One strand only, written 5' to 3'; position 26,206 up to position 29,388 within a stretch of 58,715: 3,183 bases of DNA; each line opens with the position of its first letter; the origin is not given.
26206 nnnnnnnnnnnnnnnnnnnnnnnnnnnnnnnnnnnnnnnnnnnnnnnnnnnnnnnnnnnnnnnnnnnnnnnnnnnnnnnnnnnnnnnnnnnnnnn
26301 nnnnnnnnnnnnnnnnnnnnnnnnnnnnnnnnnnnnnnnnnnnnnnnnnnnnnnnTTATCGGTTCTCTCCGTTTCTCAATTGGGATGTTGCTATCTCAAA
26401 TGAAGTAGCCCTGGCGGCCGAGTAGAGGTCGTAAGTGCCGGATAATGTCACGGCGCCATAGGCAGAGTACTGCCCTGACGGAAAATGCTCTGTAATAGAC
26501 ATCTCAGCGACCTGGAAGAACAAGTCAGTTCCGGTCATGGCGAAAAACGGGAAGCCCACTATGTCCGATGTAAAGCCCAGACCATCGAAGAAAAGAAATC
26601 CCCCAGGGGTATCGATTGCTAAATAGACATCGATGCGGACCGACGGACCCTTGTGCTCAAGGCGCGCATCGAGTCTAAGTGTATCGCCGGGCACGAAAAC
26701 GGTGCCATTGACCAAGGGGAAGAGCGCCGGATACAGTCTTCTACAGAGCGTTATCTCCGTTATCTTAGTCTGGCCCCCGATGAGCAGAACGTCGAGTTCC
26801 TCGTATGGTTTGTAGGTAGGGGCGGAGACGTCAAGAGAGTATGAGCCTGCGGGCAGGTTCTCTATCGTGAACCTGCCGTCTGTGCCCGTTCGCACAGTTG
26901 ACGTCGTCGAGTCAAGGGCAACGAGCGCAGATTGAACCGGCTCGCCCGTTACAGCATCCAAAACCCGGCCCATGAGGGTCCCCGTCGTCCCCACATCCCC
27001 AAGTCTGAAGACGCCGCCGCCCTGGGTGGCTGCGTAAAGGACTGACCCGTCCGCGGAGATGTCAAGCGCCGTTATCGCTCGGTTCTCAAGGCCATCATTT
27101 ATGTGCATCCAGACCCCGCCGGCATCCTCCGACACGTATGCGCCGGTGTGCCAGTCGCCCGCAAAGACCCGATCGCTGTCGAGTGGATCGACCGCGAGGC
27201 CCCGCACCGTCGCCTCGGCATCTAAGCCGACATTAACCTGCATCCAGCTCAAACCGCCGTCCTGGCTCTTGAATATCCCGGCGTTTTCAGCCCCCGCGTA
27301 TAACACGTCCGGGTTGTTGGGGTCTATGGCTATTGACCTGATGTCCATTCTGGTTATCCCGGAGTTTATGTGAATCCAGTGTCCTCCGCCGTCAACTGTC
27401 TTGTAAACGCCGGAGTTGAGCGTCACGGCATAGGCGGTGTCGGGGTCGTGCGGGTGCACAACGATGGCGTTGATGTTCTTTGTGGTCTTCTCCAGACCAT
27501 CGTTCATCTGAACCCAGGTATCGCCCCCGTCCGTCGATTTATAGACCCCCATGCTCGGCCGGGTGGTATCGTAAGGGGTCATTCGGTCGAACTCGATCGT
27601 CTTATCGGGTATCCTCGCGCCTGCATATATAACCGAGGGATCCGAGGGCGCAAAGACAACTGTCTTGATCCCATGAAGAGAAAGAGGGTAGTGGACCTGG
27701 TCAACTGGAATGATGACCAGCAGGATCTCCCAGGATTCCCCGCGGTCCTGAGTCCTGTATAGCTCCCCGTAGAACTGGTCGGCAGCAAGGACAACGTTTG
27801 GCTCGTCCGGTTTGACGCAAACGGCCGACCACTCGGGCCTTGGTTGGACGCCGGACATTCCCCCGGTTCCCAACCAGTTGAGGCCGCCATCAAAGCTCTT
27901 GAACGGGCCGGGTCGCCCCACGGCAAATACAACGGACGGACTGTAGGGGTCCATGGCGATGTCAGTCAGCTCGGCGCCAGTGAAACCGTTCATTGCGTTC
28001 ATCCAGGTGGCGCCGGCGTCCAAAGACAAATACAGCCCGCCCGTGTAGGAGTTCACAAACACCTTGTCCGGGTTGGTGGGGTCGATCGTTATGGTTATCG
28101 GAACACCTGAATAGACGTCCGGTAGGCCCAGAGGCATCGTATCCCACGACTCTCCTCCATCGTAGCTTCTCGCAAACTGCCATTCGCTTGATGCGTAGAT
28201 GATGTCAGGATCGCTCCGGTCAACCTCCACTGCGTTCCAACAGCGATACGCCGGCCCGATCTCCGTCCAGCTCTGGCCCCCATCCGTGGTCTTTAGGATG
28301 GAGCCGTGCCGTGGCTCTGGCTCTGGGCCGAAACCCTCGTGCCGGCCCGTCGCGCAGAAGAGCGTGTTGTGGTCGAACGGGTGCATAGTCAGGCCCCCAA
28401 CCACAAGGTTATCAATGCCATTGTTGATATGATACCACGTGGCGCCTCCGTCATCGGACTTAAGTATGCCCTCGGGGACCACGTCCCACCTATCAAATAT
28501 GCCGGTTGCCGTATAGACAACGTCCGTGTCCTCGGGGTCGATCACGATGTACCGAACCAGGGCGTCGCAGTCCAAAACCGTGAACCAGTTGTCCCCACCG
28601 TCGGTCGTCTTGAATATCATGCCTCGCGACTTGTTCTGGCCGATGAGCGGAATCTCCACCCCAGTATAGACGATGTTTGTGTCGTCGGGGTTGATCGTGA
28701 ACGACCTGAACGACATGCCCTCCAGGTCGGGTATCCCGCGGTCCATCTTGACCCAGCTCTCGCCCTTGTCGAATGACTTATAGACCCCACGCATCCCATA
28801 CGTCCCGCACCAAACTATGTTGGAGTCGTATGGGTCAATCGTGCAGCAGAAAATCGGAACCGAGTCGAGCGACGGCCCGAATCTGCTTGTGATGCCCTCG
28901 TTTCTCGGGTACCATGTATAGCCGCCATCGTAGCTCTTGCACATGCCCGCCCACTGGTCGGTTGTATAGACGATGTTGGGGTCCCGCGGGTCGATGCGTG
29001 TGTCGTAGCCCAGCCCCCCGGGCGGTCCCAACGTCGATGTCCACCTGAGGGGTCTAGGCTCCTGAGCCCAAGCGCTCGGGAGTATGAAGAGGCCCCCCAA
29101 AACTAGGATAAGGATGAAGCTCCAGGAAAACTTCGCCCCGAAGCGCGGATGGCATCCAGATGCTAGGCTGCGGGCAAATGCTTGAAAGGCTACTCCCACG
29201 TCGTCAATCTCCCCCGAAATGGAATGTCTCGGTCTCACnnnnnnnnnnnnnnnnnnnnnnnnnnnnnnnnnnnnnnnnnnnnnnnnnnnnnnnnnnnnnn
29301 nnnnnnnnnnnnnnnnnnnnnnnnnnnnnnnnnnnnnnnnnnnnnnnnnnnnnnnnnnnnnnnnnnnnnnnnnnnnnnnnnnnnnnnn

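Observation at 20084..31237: Translationally coupled five-gene surface operon headed by a multiheme cytochrome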

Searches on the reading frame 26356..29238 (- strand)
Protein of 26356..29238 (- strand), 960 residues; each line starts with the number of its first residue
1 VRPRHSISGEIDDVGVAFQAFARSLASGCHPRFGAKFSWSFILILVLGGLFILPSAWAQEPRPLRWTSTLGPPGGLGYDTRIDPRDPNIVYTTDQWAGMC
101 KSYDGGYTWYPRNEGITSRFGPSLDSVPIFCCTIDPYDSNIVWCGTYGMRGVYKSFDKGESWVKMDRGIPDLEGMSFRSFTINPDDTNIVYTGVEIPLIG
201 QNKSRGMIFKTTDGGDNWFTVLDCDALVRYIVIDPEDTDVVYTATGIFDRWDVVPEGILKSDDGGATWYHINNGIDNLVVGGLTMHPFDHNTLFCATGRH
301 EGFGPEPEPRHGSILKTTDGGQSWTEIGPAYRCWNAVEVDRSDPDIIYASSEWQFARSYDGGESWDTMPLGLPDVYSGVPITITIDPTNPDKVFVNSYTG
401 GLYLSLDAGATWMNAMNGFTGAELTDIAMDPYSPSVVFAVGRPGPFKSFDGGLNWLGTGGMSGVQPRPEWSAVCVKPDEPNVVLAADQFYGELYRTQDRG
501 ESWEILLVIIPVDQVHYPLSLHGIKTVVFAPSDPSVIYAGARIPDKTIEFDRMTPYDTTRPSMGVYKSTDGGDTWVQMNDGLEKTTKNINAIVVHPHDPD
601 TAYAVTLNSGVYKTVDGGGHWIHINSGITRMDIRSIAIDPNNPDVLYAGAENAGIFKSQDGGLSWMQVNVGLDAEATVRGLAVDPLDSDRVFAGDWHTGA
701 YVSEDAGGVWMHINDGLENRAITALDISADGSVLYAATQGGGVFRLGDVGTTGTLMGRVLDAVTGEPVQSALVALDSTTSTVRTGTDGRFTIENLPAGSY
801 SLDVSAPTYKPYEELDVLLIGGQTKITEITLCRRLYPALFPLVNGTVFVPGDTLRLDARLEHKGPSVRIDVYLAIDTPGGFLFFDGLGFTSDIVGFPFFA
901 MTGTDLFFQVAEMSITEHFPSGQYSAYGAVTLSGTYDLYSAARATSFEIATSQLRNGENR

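Call 5: search_protein_families(library=pfam, proteins=[window:26356-29238:-], max_evalue=0.01)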
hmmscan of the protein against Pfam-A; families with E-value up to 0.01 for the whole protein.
window:26356-29238:- (960 aa): 8 families
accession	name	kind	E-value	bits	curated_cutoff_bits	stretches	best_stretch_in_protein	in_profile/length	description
PF15902.12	Sortilin-Vps10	-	6.4e-36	124.5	33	5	565-647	3-84/446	Sortilin, neurotensin receptor 3,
PF13620.12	CarboxypepD_reg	-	2.2e-16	60.4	32.3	1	754-831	1-81/82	Carboxypeptidase regulatory-like domain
PF02012.26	BNR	-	6.8e-11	40.9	27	0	566-575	1-10/12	BNR/Asp-box repeat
PF13715.12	CarbopepD_reg_2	-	6e-10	39.5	32.2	1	756-813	2-59/88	CarboxypepD_reg-like domain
PF14870.12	PSII_BNR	-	1.1e-07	31.9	27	0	312-422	38-147/303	Photosynthesis system II assembly factor YCF48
PF09430.16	EMC7_beta-sandw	-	1.2e-05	25.9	26.6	1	769-816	8-56/122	ER membrane protein complex subunit 7, beta-sandwich domain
PF13859.12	BNR_3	-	0.0013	18.7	27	0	147-165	195-213/308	BNR repeat-like domain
PF13088.12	BNR_2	-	0.0014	18.4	31.4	0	250-379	76-213/277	BNR repeat-like domain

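Call 6: search_protein_families(library=ncbifam, proteins=[window:26356-29238:-], max_evalue=0.01)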
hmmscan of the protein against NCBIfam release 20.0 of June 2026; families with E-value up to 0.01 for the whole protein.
window:26356-29238:- (960 aa): 5 families
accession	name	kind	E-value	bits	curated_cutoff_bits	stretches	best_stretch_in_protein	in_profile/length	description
NF045728.1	glycosyl_F510_1955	equivalog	1.6e-49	168.4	175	5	632-759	94-216/246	F510_1955 family glycosylhydrolase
NF052228.1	T9SS_PorZ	equivalog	5.1e-11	41.7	260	0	572-616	355-404/757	type IX secretion system anionic LPS delivery protein PorZ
NF052345.1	S_layer_anammox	exception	5.9e-11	40.5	1400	1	750-843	1310-1403/1596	Kustd1514 family S-layer glycoprotein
NF010237.0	PRK13684.1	equivalog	3.2e-08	33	326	0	313-422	67-174/334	photosynthesis system II assembly factor Ycf48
TIGR04056.1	OMP_RagA_SusC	subfamily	0.00016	20.1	368.25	1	754-813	2-58/981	SusC/RagA family TonB-linked outer membrane protein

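Call 15: search_solved_structures(query=window:26356-29238:-, max_evalue=0.01)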
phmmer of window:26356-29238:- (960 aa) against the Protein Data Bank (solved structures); distinct sequences matched with E-value up to 0.01: 4.
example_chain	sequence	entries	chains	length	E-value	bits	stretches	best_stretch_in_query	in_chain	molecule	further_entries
3b7f_A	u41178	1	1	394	1e-10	43.4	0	135-174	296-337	Glycosyl hydrolase, BNR repeat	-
6p2l_A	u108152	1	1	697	2.7e-06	28.8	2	132-326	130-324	Glycosyl hydrolase BNR repeat-containing protein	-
5fzp_A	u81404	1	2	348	5.3e-05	24.5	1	567-713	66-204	DISPASE AUTOLYSIS-INDUCING PROTEIN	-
6fhp_A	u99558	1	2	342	6.8e-05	24.2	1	599-713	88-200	Dispase autolysis-inducing protein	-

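Call 74: find_related_loci(query=A5, collection=metagenome_contigs, flank=6000)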
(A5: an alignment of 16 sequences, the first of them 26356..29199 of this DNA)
Query A5 (947 aa) in metagenome_contigs; peptide patterns used: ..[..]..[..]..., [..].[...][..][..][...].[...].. (x = any residue, [..] = any of these).
600 stretches matched a pattern (row limit reached: there are more); 492 encode a relative of the query (tblastn E <= 1e-3); the best 80 are kept; 80 distinct loci.
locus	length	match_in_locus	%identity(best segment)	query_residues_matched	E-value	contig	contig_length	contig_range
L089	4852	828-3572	83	30-944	0e+0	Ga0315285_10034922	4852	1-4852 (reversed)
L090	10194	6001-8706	71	46-940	0e+0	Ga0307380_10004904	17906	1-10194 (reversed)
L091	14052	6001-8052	49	53-733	0e+0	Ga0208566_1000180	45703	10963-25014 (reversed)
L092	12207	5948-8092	44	52-733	0e+0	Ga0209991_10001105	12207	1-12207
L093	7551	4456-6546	45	31-733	0e+0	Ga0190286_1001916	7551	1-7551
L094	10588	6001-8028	45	51-775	0e+0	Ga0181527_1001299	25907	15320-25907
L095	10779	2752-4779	45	51-775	0e+0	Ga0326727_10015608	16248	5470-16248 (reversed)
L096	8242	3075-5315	42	51-776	0e+0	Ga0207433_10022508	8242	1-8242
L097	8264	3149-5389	42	51-776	0e+0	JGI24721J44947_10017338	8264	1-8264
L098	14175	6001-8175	42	53-736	7e-176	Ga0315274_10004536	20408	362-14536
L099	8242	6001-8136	42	52-733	1e-173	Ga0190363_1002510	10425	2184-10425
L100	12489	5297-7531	40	42-762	2e-173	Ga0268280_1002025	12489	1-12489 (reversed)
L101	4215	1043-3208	42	52-733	3e-180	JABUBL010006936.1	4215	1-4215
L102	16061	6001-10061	42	51-806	5e-172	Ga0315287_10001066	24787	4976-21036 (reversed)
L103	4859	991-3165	41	48-736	5e-175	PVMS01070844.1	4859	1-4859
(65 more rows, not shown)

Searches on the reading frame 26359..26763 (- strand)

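Call 48: search_protein_families(library=pfam, proteins=[window:26359-26763:-], max_evalue=5)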
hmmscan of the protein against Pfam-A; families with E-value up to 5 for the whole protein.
seq(135 aa): 1 family
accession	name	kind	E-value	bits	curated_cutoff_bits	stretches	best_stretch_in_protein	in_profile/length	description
PF19816.4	DUF6299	-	0.29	11.4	26.8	1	95-116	9-30/114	Family of unknown function (DUF6299)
